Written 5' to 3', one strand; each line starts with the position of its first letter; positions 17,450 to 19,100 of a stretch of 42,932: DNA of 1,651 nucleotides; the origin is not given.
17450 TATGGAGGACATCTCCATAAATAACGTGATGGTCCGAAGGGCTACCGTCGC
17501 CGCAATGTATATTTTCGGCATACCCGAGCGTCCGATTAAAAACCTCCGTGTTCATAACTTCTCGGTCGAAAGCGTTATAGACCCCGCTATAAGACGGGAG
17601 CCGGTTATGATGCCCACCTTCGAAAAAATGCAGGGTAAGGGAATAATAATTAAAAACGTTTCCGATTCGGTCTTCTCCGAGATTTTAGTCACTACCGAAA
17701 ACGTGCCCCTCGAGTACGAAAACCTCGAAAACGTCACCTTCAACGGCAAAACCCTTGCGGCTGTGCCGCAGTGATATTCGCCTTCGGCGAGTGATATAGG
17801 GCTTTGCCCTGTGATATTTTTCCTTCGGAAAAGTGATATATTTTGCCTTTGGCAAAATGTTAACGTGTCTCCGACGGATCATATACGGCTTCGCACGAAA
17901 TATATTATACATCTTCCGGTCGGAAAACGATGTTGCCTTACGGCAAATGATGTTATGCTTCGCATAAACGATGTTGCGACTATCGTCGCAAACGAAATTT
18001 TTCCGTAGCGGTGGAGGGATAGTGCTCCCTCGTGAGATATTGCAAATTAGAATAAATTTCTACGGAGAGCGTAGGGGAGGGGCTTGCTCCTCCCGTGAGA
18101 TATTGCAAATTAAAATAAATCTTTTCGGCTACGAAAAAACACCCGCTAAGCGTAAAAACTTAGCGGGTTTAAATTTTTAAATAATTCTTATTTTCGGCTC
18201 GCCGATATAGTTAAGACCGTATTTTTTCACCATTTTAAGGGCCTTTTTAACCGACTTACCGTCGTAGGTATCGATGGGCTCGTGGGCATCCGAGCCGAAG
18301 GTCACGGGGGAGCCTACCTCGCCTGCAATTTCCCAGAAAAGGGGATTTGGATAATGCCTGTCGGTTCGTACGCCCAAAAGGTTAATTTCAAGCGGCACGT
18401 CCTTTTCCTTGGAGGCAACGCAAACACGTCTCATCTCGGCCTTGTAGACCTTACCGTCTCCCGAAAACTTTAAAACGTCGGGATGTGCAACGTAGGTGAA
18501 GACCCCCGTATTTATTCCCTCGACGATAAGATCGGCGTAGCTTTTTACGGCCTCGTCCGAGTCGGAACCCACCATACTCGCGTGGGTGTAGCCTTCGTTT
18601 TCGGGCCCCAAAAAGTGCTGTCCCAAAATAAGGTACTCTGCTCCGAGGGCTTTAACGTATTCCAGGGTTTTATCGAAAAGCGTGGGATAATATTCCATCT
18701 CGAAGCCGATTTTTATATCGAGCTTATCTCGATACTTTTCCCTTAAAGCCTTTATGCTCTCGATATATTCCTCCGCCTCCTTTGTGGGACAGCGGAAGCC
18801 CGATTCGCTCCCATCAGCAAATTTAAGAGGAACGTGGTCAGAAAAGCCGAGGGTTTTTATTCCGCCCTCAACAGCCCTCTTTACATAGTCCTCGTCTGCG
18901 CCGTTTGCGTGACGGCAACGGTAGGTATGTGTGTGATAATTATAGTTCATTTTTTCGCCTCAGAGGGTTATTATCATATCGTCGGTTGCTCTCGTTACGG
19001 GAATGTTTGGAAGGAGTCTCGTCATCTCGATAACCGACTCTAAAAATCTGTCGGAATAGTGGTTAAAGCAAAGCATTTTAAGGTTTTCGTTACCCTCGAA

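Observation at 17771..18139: Array of constant short motifs, each followed by a different mini-hairpin (GTGATAT x4, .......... x3, 63-nt tandem duplication)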

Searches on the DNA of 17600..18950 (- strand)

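Call 8: search_rna_families(source=window, start=17600, end=18300, threshold=evalue, max_evalue=10, show_alignments=4)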
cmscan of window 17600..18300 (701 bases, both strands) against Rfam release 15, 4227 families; matches with E-value up to 10: 10.
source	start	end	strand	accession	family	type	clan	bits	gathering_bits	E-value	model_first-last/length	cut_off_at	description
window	17769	17844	+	RF01706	Gut-1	Gene; sRNA;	-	65.1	50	1.2e-12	1-77/77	no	Gut-1 RNA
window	18130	18223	-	RF04312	trpB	Cis-reg;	-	21.9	59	1.6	1-107/107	no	trpB ncRNA motif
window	18130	18238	-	RF01771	rnk_leader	Cis-reg; leader;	-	21.6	50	0.42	1-109/109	no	Enterobacteria rnk leader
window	18133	18238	-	RF02074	STnc240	Gene; sRNA;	-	21.6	55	1.4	1-77/77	no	Enterobacterial sRNA STnc240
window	17817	17927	+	RF00849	mir-60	Gene; miRNA;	-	18.4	67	0.85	1-72/72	no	mir-60 microRNA precursor family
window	18056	18100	-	RF00367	mir-BHRF1-3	Gene; miRNA;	-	16.1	80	2.7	1-65/65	no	mir-BHRF1-3 microRNA precursor family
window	17674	17732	-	RF03640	mir-3747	Gene; miRNA;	-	15.7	63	4.4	1-67/67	no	mir-3747 microRNA precursor family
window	18068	18193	+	RF00015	U4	Gene; snRNA; splicing;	CL00007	15.3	46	0.55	1-138/138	no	U4 spliceosomal RNA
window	18078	18174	+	RF02450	ncr1175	Gene; sRNA;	-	14.4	60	8.8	1-110/110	no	Bacillus sRNA ncr1175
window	17788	17899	-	RF02493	Gl_U4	Gene; snRNA; splicing;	-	13.5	100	9.9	1-95/95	no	Giardia U4 spliceosomal RNA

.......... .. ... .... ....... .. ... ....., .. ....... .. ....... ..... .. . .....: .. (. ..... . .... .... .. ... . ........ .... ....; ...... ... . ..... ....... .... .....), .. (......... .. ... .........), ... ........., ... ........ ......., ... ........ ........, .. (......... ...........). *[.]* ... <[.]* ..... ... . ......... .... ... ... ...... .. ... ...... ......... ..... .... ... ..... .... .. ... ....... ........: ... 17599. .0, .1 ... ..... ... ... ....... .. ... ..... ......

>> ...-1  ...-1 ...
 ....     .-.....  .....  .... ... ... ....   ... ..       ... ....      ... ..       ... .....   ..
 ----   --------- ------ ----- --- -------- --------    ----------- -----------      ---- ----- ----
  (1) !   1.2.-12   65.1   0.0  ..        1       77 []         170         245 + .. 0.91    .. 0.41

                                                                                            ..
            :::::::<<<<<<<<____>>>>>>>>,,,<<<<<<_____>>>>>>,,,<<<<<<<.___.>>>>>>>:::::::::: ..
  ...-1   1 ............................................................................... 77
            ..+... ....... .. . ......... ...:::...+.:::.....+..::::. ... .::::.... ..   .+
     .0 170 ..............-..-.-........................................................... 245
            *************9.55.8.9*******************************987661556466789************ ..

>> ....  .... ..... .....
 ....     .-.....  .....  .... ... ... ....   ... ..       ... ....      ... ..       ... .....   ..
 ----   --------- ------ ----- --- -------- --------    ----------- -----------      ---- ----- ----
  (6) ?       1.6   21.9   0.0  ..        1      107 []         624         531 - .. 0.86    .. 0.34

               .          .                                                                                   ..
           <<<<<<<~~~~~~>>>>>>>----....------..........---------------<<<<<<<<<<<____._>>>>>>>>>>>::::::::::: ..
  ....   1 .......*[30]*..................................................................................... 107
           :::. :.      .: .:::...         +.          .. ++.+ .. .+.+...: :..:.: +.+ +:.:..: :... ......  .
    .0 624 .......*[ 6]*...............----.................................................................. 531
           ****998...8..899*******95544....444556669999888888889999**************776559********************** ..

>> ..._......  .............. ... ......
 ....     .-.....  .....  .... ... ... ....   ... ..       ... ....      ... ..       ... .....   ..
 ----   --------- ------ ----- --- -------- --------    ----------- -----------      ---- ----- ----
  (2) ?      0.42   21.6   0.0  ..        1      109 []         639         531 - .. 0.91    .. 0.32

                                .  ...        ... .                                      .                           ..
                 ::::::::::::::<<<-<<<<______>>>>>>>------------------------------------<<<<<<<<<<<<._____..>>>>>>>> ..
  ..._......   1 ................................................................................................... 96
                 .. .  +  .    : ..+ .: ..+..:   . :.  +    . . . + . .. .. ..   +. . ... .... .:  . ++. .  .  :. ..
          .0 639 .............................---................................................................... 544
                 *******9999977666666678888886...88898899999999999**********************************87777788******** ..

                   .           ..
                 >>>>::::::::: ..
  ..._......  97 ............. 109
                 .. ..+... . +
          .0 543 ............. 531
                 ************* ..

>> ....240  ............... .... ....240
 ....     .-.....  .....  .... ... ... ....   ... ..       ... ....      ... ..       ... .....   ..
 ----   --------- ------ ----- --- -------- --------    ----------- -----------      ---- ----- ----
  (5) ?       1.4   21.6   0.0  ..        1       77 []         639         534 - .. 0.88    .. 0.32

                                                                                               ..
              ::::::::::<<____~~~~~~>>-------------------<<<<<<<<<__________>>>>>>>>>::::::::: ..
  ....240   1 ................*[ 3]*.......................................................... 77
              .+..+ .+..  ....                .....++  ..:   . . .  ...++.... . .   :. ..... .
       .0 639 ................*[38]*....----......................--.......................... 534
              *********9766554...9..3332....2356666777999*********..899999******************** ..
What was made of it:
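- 17914..18015 (+): Repeat 'D1'. Four hairpins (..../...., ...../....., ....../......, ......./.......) separated by AAYGATG linkers, then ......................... Loop types are the same as in the Gut-1 array (ttac, ttc, tatc). Not matched by Rfam Gut-1 even at E <= 10 (call 8).
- On Gut-1 RNA motif (RF01706): The alignment to the model in call 8 shows linkers GUGAUAU x4 and all modelled stem pairs formed.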

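Call 55: search_rna_families(sources=[L207, L314, L278, L245, L258, L029, L135, L175, L177, L188, L189, L159, L179, L270, L215, L226, L236], threshold=gathering)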
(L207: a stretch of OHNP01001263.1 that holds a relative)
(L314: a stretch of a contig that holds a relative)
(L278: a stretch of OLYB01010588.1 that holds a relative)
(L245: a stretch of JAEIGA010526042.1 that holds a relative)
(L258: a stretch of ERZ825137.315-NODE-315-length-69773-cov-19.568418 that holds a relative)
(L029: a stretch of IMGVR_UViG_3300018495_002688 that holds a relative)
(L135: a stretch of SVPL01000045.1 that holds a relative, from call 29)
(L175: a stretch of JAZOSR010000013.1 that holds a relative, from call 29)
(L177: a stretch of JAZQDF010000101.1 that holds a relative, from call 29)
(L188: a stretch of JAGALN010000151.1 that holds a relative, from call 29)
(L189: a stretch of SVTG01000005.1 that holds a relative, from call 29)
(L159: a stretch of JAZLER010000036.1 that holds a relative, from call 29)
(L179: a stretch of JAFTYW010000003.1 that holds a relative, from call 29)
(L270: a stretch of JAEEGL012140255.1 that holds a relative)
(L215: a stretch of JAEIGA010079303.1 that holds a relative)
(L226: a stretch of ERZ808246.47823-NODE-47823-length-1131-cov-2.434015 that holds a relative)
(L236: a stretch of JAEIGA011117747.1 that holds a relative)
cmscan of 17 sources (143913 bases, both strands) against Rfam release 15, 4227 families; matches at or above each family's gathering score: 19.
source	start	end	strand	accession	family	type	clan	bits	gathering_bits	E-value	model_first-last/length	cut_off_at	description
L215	1922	2187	+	RF01854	Bacteria_large_SRP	Gene;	CL00003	161.9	60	6.4e-26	1-256/256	no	Bacterial large signal recognition particle RNA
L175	11173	11542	-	RF00023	tmRNA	Gene;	CL00001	156.3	47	2.7e-61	1-374/374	no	transfer-messenger RNA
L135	220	336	+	RF00001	5S_rRNA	Gene; rRNA;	CL00113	85.1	38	2.3e-16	1-120/120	no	5S ribosomal RNA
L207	3009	3083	+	RF01706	Gut-1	Gene; sRNA;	-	75.2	50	6.9e-13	1-77/77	no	Gut-1 RNA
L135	1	101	+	RF02541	LSU_rRNA_bacteria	Gene; rRNA;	CL00112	74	50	1.6e-19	2824-2925/2925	5'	Bacterial large subunit ribosomal RNA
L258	3783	3855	+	RF00005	tRNA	Gene; tRNA;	CL00001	67.7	29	3e-12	1-71/71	no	tRNA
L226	20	97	+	RF01706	Gut-1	Gene; sRNA;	-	65.6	50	1.8e-10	1-77/77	no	Gut-1 RNA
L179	3921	3994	-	RF00005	tRNA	Gene; tRNA;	CL00001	65.3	29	1.4e-11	1-71/71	no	tRNA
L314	3636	3710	-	RF01706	Gut-1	Gene; sRNA;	-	64.6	50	3.3e-10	1-77/77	no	Gut-1 RNA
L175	6447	6519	+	RF00005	tRNA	Gene; tRNA;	CL00001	64.5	29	2.4e-11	1-71/71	no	tRNA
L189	5504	5576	-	RF00005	tRNA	Gene; tRNA;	CL00001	64.5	29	2.4e-11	1-71/71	no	tRNA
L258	4556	4626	+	RF01706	Gut-1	Gene; sRNA;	-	62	50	1.5e-09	1-77/77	no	Gut-1 RNA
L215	4845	4922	+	RF01706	Gut-1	Gene; sRNA;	-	61.6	50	1.8e-09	1-77/77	no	Gut-1 RNA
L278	2688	2762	-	RF01706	Gut-1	Gene; sRNA;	-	61.1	50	2.4e-09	1-77/77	no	Gut-1 RNA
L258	4243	4313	+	RF01706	Gut-1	Gene; sRNA;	-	59.4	50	6.8e-09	1-77/77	no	Gut-1 RNA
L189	11022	11096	-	RF01706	Gut-1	Gene; sRNA;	-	58.1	50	1.4e-08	1-77/77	no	Gut-1 RNA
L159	5401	5468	+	RF01706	Gut-1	Gene; sRNA;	-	54.2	50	1.4e-07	1-77/77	no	Gut-1 RNA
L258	3887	3968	+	RF00005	tRNA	Gene; tRNA;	CL00001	52.7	29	4e-08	1-71/71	no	tRNA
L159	16170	16253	-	RF00005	tRNA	Gene; tRNA;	CL00001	50.6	29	1.5e-07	1-71/71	no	tRNA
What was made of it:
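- The same model hits nine related arrays at 54-75 bits (call 55).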

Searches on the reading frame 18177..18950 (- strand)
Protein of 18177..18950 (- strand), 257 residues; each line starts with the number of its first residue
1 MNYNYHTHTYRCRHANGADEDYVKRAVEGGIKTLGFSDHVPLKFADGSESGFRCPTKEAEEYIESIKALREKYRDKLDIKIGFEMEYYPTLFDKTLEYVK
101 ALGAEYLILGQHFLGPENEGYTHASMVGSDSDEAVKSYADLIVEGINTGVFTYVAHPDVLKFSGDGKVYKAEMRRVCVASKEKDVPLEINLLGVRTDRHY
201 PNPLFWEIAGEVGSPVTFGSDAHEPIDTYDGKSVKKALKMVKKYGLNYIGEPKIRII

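Call 11: search_protein_families(library=pfam, proteins=[window:18177-18950:-])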
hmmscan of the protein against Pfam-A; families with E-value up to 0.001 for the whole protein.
window:18177-18950:- (257 aa): 1 family
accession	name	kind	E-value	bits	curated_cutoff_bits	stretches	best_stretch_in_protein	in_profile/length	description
PF02811.25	PHP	-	1.3e-15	58.6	26.4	1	5-190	2-162/164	PHP domain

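Call 20: find_encoding_contigs(protein=window:18177-18950:-, flank=10000, max_places=10)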
Protein window:18177-18950:- (257 aa): 2 contigs read that carry it; 2 places shown.
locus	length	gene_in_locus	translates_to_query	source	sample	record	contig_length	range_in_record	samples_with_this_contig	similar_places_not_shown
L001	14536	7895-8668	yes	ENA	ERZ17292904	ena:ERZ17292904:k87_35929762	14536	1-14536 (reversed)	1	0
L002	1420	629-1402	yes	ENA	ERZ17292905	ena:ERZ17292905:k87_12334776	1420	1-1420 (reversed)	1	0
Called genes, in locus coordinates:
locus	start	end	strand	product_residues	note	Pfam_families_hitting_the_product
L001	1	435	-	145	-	?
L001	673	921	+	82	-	-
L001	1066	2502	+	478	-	PF00860:Xan_ur_permease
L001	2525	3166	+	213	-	PF14681:UPRTase, PF00156:Pribosyltran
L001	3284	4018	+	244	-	PF02592:Vut_1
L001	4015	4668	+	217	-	PF00106:adh_short, PF01370:Epimerase (weak), PF13561:adh_short_C2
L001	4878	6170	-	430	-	PF01408:GFO_IDH_MocA, PF02894:GFO_IDH_MocA_C, PF22725:GFO_IDH_MocA_C3 (weak)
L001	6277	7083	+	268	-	PF02311:AraC_binding, PF07883:Cupin_2 (faint), PF00165:HTH_AraC, PF12833:HTH_18, PF00165:HTH_AraC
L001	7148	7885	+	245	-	PF23023:Anti-Pycsar_Apyc1, PF00753:Lactamase_B, PF12706:Lactamase_B_2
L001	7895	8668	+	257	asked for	PF02811:PHP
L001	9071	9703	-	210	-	PF12708:Pect-lyase_RHGA_epim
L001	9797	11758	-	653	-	-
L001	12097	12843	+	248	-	PF02463:SMC_N (weak), PF13476:AAA_23, PF13175:AAA_15 (weak), PF13555:AAA_29 (faint), PF00005:ABC_tran (faint), PF13304:AAA_21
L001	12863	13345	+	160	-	-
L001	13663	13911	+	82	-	-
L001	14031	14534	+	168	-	?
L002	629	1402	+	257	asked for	PF02811:PHP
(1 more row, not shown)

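Call 29: find_related_loci(query=window:18177-18950:-, collection=genome_contigs, flank=10000)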
Query window:18177-18950:- (257 aa) in genome_contigs; peptide patterns used: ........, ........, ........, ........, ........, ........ (x = any residue, [..] = any of these).
424 stretches matched a pattern; 300 encode a relative of the query (tblastn E <= 1e-3); the best 80 are kept; 80 distinct loci.
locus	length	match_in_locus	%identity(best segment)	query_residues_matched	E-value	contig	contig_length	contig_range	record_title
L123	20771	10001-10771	84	1-257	5e-153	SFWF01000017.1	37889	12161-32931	MAG: bacterium isolate W2P37.032 Contig703, whole genome shotgun sequence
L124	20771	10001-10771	77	1-257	6e-137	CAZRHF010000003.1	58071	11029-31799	MAG TPA_asm: uncultured Eubacteriales bacterium isolate SRP315200_co1_92 genome assembly, contig: NODE_454_length_58071_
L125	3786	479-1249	58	1-257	7e-108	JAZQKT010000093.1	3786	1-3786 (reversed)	MAG: Acutalibacteraceae bacterium isolate T1900044612_TS20190078.MAGScoT_cleanbin_000088 SGB_817_k141_1231668, whole gen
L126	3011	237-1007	61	1-257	5e-109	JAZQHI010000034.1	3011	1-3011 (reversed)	MAG: Acutalibacteraceae bacterium isolate T1900044627_TS20190093.MAGScoT_cleanbin_000084 SGB_966_k141_1425715, whole gen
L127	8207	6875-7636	61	1-255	1e-105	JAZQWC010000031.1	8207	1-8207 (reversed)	MAG: Bianqueaceae bacterium isolate T1900045166_TC20190160.MAGScoT_cleanbin_000033 SGB_5149_k141_1584994, whole genome s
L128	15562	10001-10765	61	1-255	3e-105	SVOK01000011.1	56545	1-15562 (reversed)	MAG: Oscillospiraceae bacterium isolate SIG563 NODE_2813_length_56545_cov_2.229218, whole genome shotgun sequence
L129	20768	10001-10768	58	1-257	5e-103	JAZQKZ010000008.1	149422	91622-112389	MAG: Clostridia bacterium isolate T1900044612_TS20190078.MAGScoT_cleanbin_000002 SGB_811_k141_481821, whole genome shotg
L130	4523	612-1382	57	1-257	9e-103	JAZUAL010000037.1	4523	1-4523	MAG: Acutalibacteraceae bacterium isolate T1900045320_YK20190009.MAGScoT_cleanbin_000008 SGB_6347_k141_1896739, whole ge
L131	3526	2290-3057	59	1-257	5e-104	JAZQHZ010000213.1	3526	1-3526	MAG: Clostridia bacterium isolate T1900044625_TS20190091.MAGScoT_cleanbin_000066 SGB_940_k141_2159957, whole genome shot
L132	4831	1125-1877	60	3-254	6e-102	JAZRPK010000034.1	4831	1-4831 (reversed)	MAG: Clostridia bacterium isolate T1900045380_YK20190070.MAGScoT_cleanbin_000015 SGB_6883_k141_523399, whole genome shot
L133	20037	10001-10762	59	1-255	9e-102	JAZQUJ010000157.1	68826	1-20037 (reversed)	MAG: Bianqueaceae bacterium isolate T1900045180_TC20190176.MAGScoT_cleanbin_000070 SGB_5236_k141_1771125, whole genome s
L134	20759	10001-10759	57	1-254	4e-101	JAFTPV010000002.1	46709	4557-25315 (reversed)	MAG: Clostridia bacterium isolate RGIG4040 Roe_deer_Cecum-5__c517, whole genome shotgun sequence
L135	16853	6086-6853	57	1-257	7e-101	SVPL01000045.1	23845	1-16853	MAG: Oscillospiraceae bacterium isolate SIG590 NODE_41151_length_23845_cov_3.543005, whole genome shotgun sequence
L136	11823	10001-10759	57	1-254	7e-100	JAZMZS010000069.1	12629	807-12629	MAG: Eubacteriales bacterium isolate T1900044749_TS20190415.MAGScoT_cleanbin_000041 SGB_2168_k141_956878, whole genome s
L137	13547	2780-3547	57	1-257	9e-100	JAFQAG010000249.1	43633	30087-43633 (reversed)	MAG: Clostridia bacterium isolate RGIG1636 Goat_Cecum-1__c677539, whole genome shotgun sequence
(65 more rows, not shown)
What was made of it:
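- Taxon: the flanking PHP gene has its closest relatives (84% and 77% aa) in uncultured Clostridia MAGs, and 80 relatives in Oscillospiraceae/Acutalibacteraceae MAGs (call 29).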
